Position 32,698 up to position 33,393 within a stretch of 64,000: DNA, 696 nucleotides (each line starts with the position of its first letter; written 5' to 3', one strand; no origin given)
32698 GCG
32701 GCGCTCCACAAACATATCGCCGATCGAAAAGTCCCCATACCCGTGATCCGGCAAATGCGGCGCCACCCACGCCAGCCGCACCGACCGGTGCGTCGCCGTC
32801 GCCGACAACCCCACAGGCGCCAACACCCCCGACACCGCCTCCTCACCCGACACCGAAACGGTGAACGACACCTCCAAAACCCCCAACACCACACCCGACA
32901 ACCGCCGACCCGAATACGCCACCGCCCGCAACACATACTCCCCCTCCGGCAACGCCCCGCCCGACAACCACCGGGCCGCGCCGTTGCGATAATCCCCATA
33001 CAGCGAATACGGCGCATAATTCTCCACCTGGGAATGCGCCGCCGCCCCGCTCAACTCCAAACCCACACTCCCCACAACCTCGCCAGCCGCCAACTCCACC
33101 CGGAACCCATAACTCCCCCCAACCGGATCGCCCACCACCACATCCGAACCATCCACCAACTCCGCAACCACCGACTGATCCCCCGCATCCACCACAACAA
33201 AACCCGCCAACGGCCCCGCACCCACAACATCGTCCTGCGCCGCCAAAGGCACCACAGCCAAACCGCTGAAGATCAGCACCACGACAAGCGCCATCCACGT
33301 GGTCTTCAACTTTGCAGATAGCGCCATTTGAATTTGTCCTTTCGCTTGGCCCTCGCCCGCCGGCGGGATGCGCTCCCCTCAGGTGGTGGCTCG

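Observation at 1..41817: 42-kb co-directional array of six giant secreted repeat proteins built from one shared module vocabulary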

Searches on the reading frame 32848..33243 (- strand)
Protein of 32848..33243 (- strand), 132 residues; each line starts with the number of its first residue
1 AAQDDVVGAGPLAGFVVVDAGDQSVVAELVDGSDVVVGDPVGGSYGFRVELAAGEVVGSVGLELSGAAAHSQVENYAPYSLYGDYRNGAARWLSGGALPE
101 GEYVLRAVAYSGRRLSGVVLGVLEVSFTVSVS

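Call 34: search_solved_structures(query=A3, max_evalue=1)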
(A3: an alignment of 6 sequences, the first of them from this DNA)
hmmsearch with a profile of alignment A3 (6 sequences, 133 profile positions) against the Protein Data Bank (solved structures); distinct sequences matched with E-value up to 1: 9.
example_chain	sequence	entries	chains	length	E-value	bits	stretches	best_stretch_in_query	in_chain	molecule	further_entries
9q9n_d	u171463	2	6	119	0.076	16.1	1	6-52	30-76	Nb1_gbHSV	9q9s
9b6v_A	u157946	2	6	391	0.32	14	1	51-105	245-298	Envelope protein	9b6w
9b6y_A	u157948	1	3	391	0.4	13.7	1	51-104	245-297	Envelope protein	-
1zn0_B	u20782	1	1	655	0.87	12.6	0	4-57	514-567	ELONGATION FACTOR G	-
9b6x_A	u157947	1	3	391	0.88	12.6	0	51-105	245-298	Envelope protein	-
9b6u_A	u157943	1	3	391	0.92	12.6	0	51-105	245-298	Envelope protein E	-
3izp_E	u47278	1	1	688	0.94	12.5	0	4-57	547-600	Elongation factor G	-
6iw0_A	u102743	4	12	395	0.94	12.5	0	51-105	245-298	Envelope protein E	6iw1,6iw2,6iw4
1fnm_A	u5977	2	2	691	0.94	12.5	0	4-57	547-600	ELONGATION FACTOR G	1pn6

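Call 37: search_protein_families(library=pfam, max_evalue=1, proteins=[window:32848-33243:-])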
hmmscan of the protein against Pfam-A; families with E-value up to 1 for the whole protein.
seq(132 aa): 0 families

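Call 62: search_protein_families(library=ncbifam, max_evalue=0.1, proteins=[window:32848-33243:-])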
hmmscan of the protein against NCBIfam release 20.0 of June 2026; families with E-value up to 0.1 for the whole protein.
seq(132 aa): 0 families
